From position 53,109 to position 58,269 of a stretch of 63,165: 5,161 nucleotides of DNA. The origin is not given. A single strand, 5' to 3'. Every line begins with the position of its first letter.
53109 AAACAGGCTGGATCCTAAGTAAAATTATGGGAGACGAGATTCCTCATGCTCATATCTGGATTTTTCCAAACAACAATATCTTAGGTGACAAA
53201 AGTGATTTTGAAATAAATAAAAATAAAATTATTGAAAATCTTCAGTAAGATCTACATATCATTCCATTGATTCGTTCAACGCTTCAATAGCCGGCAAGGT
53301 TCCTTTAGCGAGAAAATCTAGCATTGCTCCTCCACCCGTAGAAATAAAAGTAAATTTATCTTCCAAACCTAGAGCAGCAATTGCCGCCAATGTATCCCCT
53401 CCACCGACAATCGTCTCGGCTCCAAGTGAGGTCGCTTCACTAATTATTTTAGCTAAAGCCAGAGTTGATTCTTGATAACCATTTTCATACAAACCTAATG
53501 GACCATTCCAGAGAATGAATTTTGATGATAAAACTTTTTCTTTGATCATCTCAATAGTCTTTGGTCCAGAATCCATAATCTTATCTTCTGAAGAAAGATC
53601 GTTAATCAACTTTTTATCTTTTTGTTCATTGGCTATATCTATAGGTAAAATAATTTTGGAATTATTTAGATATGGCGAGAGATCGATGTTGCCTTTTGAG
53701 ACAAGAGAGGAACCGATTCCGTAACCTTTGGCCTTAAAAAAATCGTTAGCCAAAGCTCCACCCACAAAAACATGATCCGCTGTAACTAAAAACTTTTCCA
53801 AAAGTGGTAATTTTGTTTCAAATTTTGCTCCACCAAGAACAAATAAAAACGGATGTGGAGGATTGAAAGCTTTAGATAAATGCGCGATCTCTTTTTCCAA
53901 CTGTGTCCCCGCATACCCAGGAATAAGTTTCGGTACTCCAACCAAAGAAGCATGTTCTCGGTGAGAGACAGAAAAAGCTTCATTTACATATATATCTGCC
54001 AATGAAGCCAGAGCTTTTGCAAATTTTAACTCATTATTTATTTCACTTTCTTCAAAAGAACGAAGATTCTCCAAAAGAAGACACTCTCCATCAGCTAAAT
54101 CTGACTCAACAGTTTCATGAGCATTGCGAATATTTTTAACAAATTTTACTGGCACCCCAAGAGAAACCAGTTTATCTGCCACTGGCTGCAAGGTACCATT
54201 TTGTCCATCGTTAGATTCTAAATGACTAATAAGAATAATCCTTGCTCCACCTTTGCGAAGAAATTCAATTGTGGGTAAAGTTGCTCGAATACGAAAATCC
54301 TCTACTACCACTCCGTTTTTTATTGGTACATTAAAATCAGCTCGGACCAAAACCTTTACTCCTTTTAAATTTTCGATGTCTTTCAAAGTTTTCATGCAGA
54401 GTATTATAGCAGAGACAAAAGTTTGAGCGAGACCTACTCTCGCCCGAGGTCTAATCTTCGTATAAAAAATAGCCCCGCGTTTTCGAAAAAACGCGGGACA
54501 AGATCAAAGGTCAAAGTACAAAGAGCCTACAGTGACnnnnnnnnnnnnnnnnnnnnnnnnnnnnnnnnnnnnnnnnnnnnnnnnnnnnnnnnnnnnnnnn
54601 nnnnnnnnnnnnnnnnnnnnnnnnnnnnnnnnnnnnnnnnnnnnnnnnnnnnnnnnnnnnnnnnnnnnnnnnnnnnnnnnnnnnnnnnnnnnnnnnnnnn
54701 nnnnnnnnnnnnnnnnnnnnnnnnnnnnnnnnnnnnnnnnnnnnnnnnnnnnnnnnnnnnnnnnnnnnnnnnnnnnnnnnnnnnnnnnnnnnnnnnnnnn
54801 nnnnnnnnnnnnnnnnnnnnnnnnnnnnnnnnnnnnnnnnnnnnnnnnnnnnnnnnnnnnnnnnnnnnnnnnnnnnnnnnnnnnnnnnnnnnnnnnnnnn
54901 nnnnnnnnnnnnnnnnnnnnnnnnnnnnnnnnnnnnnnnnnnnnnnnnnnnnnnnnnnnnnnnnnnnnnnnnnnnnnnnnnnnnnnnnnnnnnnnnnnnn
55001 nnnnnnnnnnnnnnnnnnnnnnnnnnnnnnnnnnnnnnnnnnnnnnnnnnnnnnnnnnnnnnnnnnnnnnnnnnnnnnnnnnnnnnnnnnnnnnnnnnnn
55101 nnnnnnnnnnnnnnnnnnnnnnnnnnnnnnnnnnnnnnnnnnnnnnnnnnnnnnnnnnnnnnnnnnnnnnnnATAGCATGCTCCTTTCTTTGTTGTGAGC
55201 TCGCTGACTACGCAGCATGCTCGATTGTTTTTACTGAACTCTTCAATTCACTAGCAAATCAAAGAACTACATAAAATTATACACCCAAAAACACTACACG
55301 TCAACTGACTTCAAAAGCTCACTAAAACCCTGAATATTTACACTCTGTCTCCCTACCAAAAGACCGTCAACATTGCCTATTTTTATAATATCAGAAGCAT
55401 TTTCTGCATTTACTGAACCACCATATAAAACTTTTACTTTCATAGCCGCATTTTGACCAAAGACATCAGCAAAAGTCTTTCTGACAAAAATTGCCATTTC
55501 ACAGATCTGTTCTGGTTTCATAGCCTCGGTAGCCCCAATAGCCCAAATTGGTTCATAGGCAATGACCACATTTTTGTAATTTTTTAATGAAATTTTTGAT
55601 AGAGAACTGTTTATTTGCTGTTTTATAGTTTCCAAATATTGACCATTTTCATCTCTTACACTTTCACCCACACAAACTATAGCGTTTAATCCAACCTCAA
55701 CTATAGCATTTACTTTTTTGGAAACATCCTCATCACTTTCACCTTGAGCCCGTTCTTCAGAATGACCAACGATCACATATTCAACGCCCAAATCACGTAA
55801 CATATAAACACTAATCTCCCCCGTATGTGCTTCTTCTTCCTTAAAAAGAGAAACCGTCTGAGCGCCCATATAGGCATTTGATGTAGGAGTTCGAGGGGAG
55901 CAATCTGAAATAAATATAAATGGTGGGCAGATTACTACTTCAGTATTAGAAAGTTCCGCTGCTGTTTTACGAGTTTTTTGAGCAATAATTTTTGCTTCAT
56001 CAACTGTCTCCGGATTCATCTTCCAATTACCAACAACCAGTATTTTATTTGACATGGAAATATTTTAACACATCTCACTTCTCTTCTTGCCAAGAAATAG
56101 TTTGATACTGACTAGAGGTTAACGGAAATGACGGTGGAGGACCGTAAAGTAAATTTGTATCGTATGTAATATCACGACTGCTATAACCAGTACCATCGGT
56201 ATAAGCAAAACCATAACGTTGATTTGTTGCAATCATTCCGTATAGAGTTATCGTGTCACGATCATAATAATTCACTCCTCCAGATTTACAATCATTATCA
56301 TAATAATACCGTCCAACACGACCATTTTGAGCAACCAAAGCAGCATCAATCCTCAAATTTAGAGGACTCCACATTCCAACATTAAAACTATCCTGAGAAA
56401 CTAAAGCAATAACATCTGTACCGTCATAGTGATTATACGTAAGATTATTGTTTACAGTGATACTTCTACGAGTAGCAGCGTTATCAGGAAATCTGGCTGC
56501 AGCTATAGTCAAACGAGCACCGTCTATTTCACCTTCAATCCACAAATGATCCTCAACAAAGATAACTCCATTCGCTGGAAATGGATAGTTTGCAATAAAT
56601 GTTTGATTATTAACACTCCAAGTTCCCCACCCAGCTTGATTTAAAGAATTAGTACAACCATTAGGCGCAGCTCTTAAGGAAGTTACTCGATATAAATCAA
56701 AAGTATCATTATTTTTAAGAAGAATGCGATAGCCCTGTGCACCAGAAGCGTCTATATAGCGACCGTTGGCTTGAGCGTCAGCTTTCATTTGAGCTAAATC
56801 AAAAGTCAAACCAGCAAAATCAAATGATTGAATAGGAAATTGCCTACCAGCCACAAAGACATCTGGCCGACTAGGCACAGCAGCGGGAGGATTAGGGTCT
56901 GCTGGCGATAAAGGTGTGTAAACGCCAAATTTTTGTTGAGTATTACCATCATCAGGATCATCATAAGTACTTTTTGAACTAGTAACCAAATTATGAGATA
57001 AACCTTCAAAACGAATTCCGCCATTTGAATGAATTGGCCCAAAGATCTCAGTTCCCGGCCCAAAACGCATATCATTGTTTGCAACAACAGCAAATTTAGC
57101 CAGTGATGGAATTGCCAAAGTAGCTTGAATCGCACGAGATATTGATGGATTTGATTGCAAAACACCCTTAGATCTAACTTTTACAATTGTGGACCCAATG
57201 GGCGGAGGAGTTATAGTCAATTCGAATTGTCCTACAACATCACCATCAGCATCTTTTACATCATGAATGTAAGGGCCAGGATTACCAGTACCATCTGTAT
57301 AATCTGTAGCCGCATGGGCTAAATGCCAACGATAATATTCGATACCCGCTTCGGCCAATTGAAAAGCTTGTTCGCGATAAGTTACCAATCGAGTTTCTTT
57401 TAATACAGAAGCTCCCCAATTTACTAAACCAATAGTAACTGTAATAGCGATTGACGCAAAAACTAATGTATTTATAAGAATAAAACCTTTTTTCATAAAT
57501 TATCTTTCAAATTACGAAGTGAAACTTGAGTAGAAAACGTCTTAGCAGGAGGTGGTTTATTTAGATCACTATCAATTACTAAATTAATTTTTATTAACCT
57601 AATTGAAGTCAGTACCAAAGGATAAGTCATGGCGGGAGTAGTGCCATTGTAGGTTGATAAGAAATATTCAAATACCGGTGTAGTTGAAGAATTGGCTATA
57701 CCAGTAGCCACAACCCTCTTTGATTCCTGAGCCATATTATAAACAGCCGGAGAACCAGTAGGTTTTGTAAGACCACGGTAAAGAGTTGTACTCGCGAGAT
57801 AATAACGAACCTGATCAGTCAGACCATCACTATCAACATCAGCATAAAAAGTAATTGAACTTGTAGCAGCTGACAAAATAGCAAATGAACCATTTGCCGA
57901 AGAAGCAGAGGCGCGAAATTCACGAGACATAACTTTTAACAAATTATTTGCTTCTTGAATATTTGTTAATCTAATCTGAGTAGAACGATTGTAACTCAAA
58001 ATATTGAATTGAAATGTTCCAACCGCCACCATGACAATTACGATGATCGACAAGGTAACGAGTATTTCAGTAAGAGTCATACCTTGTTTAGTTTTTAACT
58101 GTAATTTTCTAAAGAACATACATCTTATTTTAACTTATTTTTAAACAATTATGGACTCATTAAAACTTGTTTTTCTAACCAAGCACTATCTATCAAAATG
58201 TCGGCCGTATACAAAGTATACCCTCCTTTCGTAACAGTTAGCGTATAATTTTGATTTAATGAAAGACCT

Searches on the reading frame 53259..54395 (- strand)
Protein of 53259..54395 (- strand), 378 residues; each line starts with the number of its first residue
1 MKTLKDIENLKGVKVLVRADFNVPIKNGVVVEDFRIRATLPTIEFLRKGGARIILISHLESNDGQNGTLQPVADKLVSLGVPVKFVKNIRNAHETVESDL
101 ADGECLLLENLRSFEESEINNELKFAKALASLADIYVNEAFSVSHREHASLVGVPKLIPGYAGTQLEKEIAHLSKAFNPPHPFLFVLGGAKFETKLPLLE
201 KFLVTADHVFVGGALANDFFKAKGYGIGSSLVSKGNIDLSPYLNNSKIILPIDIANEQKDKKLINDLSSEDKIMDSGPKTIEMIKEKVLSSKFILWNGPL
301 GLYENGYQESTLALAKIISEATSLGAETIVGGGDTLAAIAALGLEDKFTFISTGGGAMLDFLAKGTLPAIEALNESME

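Call 59: search_protein_families(library=pfam, proteins=[window:53259-54395:-], max_evalue=0.001)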
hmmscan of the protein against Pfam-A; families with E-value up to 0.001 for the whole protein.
window:53259-54395:- (378 aa): 1 family
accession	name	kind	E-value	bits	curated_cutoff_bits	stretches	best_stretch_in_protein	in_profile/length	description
PF00162.24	PGK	-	9.1e-108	361.1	27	1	5-363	2-377/379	Phosphoglycerate kinase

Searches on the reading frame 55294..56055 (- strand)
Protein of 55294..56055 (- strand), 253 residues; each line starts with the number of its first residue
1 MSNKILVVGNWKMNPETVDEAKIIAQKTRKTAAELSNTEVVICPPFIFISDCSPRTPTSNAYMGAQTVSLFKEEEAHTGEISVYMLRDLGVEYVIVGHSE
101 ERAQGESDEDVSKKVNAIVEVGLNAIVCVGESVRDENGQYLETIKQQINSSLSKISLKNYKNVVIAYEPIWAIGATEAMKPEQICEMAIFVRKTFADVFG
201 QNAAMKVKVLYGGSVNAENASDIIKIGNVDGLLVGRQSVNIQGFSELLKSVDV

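Call 59: search_protein_families(library=pfam, proteins=[window:55294-56055:-], max_evalue=0.001)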
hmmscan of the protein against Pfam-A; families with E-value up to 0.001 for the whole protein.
window:55294-56055:- (253 aa): 1 family
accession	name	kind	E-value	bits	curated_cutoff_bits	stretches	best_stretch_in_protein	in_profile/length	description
PF00121.24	TIM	-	3.3e-73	246.7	20.1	1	6-250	2-244/245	Triosephosphate isomerase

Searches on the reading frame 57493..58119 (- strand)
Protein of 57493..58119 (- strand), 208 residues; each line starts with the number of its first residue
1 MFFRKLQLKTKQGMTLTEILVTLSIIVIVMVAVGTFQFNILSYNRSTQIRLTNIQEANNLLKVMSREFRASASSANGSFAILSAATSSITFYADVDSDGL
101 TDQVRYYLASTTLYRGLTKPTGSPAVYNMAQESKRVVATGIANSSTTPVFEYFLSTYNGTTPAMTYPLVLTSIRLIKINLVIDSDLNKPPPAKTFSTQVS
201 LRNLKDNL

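Call 59: search_protein_families(library=pfam, proteins=[window:57493-58119:-], max_evalue=0.001)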
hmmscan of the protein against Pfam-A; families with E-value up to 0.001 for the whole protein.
window:57493-58119:- (208 aa): 1 family
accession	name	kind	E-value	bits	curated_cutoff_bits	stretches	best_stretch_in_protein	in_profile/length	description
PF07963.17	N_methyl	-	0.00021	21.2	21.2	1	9-33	2-26/27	Prokaryotic N-terminal methylation motif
